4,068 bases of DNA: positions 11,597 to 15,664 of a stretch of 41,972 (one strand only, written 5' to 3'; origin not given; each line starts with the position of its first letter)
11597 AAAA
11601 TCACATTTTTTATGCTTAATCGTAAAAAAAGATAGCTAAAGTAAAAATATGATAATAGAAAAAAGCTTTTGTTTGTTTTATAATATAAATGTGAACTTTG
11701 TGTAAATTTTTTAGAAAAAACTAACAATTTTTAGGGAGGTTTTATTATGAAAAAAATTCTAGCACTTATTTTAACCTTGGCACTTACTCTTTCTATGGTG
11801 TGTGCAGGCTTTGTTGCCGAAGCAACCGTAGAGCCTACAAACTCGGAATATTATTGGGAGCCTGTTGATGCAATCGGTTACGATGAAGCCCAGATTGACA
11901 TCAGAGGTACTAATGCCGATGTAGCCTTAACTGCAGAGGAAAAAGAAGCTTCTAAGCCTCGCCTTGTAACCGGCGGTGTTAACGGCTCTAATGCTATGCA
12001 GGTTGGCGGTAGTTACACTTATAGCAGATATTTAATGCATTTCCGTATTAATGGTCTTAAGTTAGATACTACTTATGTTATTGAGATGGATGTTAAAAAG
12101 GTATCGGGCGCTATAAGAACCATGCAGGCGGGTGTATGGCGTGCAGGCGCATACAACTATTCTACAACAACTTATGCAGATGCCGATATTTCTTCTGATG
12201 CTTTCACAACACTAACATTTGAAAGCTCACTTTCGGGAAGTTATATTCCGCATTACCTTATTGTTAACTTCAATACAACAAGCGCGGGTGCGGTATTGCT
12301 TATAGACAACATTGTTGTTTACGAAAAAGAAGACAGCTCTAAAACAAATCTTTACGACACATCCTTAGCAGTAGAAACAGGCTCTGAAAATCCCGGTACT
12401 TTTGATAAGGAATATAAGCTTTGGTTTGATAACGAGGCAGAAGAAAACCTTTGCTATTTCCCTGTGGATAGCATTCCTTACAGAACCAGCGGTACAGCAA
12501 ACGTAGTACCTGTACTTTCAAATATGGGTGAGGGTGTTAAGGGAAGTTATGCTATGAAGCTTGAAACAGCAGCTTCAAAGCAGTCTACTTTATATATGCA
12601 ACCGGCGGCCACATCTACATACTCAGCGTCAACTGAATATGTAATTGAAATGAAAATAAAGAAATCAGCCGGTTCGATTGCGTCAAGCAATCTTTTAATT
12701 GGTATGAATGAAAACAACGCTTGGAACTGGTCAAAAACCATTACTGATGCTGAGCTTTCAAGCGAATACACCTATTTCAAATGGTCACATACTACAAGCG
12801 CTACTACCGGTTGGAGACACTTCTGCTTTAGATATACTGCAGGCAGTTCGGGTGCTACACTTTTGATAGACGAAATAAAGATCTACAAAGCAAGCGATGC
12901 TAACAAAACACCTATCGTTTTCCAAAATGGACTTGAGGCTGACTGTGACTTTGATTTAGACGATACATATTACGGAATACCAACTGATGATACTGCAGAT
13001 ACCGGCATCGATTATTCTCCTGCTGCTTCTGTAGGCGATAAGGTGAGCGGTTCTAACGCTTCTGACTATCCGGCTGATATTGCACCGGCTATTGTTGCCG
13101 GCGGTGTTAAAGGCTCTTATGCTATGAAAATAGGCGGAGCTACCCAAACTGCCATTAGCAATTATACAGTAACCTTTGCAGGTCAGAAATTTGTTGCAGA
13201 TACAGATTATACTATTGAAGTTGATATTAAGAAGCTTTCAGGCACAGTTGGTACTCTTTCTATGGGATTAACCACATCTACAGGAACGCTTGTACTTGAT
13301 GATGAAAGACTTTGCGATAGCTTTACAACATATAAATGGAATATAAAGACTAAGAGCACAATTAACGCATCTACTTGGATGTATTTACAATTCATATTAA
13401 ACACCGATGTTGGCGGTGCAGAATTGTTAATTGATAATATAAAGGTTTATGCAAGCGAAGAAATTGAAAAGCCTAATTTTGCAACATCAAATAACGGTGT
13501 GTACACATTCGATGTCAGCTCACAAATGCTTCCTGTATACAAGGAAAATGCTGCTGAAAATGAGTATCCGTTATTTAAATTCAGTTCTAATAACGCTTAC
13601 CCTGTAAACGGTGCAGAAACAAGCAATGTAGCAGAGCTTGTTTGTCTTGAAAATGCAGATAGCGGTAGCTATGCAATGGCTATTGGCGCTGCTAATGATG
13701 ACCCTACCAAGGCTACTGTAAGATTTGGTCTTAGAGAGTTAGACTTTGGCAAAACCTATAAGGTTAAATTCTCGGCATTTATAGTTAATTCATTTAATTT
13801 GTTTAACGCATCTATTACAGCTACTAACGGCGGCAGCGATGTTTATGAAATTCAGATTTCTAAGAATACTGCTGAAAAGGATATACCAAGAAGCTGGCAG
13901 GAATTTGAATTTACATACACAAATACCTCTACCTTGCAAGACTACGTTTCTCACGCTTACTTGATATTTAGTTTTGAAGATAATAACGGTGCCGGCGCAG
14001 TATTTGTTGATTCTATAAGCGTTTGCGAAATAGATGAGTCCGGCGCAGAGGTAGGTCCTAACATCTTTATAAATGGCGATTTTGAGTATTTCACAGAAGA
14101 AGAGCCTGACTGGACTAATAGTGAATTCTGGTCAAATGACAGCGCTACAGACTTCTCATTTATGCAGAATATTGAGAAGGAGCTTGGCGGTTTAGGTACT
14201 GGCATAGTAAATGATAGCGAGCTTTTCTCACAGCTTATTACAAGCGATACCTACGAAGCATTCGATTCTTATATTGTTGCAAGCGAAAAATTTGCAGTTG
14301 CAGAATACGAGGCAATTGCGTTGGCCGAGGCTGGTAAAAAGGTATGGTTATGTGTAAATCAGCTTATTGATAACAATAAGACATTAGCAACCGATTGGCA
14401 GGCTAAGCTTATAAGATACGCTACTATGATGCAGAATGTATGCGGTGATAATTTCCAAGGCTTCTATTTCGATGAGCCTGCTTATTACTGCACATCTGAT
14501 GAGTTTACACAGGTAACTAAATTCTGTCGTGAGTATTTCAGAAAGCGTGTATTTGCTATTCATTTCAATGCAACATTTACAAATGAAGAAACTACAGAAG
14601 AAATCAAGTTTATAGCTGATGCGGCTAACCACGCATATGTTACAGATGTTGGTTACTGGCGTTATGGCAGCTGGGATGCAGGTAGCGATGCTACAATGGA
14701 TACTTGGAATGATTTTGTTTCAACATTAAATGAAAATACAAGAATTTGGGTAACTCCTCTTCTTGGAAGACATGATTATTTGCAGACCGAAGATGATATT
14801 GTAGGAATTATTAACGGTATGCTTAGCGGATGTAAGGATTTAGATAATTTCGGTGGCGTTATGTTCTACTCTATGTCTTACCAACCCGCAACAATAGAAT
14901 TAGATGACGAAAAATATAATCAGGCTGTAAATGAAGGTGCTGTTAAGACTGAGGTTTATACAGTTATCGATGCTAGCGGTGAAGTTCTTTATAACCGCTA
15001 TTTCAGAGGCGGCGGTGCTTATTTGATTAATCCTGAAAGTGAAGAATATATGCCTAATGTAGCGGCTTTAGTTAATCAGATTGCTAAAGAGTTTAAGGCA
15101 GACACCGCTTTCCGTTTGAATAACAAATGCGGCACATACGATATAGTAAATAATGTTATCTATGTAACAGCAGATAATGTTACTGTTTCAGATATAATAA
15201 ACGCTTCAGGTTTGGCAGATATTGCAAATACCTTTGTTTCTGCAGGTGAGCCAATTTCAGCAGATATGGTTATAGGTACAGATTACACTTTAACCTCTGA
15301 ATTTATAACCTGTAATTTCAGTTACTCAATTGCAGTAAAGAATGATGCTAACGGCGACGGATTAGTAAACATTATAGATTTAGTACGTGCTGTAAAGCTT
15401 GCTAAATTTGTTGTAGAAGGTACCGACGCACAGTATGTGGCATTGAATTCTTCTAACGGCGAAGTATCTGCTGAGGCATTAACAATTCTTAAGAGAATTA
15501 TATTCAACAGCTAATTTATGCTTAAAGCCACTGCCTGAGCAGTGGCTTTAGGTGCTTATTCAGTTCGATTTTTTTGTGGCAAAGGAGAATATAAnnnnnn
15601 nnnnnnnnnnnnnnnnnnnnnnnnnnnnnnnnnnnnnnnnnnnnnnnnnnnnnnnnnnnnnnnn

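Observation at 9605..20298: Unassigned ~300-aa domain present four times in cytoplasmic, dockerin-borne and membrane-anchored forms: candidate new glycan-active enzyme family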

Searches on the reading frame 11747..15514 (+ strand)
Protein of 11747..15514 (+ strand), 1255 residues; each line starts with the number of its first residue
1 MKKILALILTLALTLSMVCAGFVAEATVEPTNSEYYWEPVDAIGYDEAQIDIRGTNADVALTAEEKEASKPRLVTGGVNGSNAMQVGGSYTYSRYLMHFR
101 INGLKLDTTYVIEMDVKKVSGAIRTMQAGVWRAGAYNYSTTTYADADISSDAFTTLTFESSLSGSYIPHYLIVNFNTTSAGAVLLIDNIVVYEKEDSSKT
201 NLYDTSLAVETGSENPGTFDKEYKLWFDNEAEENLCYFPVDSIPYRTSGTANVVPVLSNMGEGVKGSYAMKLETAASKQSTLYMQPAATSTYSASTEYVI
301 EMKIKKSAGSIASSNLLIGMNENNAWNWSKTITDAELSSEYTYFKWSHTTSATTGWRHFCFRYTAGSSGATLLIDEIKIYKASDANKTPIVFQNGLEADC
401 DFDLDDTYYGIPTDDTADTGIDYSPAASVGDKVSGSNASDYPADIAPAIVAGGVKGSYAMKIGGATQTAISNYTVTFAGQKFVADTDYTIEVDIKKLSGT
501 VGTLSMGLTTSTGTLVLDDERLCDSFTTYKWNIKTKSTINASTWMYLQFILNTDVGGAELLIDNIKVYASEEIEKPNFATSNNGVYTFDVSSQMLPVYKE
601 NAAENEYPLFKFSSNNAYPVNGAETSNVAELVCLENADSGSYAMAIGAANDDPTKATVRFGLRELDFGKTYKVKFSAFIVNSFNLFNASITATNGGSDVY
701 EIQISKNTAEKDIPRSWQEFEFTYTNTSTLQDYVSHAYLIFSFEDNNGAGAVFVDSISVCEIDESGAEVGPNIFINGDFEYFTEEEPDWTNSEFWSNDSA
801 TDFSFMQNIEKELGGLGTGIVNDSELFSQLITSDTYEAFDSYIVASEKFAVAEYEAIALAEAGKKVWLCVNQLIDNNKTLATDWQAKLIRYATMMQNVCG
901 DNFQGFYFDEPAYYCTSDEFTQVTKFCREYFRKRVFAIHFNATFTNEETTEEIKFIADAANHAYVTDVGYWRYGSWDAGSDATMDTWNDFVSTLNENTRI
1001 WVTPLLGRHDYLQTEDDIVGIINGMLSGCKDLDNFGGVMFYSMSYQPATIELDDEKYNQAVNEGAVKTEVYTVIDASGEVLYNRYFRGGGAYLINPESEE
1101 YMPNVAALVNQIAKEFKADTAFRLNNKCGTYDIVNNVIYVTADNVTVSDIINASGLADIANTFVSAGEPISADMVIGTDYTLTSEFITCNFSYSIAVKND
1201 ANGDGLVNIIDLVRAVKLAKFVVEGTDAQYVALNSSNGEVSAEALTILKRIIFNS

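Call 3: search_protein_families(library=pfam, proteins=[window:11747-15514:+], max_evalue=1)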
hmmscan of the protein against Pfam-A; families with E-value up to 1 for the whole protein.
window:11747-15514:+ (1255 aa): 1 family
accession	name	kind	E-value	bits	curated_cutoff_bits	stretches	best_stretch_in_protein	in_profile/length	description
PF02018.23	CBM_4_9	-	0.00026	21.8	25.9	2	638-730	33-122/136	Carbohydrate binding domain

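Call 4: search_protein_families(library=ncbifam, proteins=[window:11747-15514:+], max_evalue=1)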
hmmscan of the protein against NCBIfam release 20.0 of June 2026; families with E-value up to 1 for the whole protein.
window:11747-15514:+ (1255 aa): 1 family
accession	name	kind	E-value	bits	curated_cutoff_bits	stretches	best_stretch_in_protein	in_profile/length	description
NF033636.1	acid_shock_Asr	equivalog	0.12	13.2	50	1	1-32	1-30/119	acid resistance repetitive basic protein Asr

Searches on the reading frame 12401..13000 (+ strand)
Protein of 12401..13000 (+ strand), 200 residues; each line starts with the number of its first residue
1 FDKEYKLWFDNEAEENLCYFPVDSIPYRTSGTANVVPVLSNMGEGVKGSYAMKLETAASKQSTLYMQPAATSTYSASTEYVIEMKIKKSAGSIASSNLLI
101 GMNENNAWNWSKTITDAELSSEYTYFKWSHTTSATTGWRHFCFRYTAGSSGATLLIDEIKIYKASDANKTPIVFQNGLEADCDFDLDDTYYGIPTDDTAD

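Call 58: search_protein_families(library=pfam, proteins=[window:12401-13000:+], max_evalue=10)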
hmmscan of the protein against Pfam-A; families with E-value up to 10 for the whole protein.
window:12401-13000:+ (200 aa): 1 family
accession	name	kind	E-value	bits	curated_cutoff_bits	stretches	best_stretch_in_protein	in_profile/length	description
PF06452.16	CBM9_1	-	0.041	14.2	23.4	1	49-103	88-145/185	Carbohydrate family 9 binding domain-like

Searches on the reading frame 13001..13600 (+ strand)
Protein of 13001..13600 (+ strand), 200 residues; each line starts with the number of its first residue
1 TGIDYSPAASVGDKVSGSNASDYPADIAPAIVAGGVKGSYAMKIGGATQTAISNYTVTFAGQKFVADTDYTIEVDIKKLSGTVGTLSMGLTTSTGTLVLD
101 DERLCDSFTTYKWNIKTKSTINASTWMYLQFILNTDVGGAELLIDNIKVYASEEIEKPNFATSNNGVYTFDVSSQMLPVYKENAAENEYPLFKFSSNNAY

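Call 58: search_protein_families(library=pfam, proteins=[window:13001-13600:+], max_evalue=10)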
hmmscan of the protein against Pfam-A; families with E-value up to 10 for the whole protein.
window:13001-13600:+ (200 aa): 1 family
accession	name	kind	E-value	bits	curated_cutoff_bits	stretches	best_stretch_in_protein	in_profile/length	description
PF00889.24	EF_TS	-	0.18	11.8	27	1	20-83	145-194/204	Elongation factor TS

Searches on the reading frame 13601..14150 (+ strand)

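Call 58: search_protein_families(library=pfam, proteins=[window:13601-14150:+], max_evalue=10)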
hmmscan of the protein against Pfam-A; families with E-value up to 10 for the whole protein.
window:13601-14150:+ (183 aa): 1 family
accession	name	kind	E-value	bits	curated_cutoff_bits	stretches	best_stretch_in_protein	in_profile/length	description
PF02018.23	CBM_4_9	-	9.9e-05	23.2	25.9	1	20-113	33-123/136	Carbohydrate binding domain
